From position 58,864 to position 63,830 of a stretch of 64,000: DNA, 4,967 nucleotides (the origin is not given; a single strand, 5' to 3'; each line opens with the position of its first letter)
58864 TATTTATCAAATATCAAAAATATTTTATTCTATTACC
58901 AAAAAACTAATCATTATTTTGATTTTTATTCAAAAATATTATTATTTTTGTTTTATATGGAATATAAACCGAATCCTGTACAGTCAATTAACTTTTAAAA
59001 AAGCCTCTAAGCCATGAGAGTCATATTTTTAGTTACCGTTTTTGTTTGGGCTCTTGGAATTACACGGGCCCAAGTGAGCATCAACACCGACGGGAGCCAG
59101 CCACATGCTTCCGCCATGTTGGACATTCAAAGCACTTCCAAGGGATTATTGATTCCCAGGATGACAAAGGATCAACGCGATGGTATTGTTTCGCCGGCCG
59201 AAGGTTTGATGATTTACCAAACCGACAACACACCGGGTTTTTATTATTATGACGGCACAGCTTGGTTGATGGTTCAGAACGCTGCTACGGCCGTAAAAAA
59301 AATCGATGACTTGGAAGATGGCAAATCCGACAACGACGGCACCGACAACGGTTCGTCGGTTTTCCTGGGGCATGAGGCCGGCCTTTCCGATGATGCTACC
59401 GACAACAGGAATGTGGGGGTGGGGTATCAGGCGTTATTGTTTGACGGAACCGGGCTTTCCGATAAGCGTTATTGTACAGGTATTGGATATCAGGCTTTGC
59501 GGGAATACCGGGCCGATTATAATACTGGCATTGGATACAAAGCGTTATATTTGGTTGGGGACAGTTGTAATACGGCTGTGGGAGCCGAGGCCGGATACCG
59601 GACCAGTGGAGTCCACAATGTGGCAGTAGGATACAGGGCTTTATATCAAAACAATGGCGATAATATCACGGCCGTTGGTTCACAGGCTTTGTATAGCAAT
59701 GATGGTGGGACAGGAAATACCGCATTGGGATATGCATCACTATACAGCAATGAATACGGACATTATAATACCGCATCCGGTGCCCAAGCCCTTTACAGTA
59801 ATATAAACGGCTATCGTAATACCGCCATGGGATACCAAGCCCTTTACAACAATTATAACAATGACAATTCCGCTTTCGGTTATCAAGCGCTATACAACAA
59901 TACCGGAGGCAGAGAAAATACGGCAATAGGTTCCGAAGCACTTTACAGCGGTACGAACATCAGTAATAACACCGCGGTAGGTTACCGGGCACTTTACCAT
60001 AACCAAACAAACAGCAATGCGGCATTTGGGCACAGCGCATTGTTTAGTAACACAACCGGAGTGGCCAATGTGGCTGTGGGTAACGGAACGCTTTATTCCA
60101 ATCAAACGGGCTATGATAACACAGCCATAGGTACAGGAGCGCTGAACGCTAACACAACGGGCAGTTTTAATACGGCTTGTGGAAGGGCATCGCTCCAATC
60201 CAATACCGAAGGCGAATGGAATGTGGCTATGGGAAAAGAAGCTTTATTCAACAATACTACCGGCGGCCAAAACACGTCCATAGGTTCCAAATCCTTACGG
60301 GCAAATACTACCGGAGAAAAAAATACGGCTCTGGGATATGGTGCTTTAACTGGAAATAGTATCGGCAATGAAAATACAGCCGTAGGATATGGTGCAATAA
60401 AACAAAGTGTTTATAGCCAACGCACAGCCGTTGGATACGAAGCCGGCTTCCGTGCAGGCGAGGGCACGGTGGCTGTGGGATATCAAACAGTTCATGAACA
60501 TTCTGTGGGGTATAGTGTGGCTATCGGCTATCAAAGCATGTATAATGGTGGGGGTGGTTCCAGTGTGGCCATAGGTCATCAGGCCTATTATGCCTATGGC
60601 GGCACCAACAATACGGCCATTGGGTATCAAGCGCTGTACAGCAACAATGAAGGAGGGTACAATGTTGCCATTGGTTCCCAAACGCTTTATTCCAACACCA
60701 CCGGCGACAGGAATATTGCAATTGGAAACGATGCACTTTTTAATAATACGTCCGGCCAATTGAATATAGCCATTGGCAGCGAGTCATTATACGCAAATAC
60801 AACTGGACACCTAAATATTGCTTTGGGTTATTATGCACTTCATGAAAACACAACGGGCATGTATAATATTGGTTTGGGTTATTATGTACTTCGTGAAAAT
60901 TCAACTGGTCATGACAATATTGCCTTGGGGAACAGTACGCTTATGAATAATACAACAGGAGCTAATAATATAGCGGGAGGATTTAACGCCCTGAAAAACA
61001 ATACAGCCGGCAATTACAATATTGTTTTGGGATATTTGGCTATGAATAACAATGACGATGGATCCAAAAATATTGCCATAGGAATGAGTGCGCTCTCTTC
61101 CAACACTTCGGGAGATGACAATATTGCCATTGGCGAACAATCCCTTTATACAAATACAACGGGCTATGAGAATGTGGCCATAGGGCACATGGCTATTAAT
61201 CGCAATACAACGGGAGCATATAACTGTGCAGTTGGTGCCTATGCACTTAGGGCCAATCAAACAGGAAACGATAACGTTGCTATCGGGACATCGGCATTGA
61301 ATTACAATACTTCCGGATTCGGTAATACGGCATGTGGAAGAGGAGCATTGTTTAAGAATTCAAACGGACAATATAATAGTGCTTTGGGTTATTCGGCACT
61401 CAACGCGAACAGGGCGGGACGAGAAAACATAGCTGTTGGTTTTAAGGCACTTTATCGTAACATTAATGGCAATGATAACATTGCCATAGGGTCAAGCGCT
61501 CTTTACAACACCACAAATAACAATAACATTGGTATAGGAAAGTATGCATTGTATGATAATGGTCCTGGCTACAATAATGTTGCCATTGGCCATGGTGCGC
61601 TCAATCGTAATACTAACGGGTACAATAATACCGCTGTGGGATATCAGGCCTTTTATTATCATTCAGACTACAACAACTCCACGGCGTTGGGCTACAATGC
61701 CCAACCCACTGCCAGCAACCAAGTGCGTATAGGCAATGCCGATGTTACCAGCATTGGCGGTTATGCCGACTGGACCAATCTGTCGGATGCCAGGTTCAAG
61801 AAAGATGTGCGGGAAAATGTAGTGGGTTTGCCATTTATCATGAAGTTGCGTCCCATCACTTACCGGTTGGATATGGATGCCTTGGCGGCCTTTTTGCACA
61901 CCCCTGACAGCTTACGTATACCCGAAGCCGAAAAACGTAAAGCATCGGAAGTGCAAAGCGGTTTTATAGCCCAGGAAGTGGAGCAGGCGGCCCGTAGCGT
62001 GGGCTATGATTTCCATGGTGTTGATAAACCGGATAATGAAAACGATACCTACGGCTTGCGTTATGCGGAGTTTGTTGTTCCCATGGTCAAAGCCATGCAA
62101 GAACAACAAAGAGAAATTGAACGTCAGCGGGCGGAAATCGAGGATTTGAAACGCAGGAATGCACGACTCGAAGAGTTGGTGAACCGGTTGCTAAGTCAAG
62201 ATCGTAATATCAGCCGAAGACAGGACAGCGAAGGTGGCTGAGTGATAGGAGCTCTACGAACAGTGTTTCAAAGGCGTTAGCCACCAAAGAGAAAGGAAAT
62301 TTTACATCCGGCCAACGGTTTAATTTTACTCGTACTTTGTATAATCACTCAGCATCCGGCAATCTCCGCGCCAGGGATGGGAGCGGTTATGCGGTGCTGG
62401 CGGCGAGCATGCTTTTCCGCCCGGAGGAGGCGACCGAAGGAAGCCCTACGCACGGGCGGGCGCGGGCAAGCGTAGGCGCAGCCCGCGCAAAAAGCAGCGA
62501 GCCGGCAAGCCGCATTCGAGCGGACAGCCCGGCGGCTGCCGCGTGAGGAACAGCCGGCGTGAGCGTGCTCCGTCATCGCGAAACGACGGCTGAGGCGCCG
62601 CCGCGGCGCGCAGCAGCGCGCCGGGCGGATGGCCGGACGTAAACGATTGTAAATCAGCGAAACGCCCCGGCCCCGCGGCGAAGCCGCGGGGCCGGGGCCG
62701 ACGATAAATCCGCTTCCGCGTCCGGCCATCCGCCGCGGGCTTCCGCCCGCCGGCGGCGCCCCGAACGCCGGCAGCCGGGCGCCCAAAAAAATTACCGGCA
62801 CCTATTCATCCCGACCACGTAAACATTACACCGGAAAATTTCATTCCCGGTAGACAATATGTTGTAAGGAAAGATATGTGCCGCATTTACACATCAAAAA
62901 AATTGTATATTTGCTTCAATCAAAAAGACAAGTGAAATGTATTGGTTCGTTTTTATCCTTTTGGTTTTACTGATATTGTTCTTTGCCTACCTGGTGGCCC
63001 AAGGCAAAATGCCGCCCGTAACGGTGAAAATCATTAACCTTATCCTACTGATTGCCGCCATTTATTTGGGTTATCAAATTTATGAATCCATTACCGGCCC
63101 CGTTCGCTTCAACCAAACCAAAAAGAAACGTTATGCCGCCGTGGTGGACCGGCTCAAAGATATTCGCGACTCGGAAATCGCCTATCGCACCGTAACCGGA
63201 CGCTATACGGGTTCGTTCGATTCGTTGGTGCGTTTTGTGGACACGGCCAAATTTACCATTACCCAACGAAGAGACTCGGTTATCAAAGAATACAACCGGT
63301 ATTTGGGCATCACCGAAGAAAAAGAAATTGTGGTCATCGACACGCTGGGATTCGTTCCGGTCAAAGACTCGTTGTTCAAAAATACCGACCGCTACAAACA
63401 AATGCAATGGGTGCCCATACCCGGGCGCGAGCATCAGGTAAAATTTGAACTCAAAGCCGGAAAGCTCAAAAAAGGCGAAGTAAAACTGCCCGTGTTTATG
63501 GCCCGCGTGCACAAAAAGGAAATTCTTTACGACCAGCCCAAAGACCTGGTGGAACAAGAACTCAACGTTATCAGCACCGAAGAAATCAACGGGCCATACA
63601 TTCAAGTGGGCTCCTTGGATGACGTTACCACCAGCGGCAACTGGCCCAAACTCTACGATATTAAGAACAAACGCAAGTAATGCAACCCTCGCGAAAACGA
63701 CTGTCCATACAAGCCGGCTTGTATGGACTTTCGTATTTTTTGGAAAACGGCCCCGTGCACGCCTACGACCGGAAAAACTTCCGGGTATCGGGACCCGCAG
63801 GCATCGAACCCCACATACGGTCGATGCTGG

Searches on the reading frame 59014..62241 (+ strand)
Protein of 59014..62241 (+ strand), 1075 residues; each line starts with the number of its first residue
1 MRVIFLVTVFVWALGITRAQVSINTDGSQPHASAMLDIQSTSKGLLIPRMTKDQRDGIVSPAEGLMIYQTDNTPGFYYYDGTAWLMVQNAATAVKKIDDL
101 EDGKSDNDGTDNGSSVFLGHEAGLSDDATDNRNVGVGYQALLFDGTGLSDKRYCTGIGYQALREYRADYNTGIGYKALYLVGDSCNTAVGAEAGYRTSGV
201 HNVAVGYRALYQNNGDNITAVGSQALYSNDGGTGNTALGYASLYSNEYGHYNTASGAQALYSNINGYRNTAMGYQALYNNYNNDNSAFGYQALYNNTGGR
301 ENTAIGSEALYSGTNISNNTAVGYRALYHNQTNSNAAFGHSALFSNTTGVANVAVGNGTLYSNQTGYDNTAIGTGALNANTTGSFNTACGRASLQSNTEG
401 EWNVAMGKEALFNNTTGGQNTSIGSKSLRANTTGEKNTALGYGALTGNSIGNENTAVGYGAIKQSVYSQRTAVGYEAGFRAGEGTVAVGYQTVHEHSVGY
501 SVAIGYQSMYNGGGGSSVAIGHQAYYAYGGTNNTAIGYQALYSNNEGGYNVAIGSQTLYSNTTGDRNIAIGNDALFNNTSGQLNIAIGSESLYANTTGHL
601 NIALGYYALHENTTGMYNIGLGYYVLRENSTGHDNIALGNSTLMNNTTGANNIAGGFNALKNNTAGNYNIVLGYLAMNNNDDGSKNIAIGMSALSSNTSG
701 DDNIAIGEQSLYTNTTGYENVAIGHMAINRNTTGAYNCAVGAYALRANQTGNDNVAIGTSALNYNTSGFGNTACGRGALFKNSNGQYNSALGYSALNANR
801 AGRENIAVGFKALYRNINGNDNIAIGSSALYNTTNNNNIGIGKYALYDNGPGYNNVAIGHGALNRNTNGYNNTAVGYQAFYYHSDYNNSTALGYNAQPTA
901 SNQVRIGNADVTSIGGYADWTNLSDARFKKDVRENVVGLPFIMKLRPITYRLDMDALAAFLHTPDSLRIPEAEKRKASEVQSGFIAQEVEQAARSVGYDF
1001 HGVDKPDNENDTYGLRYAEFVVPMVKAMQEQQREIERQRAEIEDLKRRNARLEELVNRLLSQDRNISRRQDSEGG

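Call 30: search_protein_families(library=pfam, proteins=[window:59014-62241:+])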
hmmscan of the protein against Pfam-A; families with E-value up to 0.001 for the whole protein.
window:59014-62241:+ (1075 aa): 2 families
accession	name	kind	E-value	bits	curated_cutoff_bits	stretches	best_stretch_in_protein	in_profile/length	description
PF13884.11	Peptidase_S74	-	1.5e-07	32.1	22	1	924-994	1-54/58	Chaperone of endosialidase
PF04977.20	DivIC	-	0.00035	20.8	28.9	1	1025-1064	16-55/80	Septum formation initiator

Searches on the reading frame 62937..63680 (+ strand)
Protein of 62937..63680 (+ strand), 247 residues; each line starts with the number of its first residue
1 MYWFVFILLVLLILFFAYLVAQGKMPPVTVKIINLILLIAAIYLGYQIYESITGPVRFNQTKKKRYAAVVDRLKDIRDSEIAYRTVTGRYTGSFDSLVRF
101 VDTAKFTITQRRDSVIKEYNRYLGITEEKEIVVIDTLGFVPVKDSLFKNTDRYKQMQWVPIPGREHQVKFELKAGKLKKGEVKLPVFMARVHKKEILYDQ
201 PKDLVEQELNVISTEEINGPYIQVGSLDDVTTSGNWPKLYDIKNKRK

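Call 30: search_protein_families(library=pfam, proteins=[window:62937-63680:+])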
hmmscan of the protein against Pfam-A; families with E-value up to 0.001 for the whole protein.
window:62937-63680:+ (247 aa): 0 families

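Call 51: find_encoding_contigs(protein=window:62937-63680:+, flank=2500, max_places=10)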
Protein window:62937-63680:+ (247 aa): 2 contigs read that carry it; 2 places shown.
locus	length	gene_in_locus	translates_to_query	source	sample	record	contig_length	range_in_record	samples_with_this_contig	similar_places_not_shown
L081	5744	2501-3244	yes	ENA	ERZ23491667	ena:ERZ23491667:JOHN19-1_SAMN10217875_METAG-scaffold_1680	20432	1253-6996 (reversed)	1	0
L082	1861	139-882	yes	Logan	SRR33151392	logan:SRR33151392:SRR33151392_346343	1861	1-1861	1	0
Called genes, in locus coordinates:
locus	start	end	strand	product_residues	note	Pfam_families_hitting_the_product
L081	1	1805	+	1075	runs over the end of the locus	-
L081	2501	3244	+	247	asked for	-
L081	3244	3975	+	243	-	PF12864:DUF3822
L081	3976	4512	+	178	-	PF03602:Cons_hypoth95, PF05175:MTS, PF13847:Methyltransf_31, PF01861:BpsA_C (weak), PF13649:Methyltransf_25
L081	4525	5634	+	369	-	PF13506:Glyco_transf_21, PF00535:Glycos_transf_2, PF13641:Glyco_tranf_2_3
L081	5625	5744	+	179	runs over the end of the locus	PF07638:Sigma70_ECF, PF04542:Sigma70_r2, PF08281:Sigma70_r4_2, PF04545:Sigma70_r4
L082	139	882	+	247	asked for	-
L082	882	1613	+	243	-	PF12864:DUF3822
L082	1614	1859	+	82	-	?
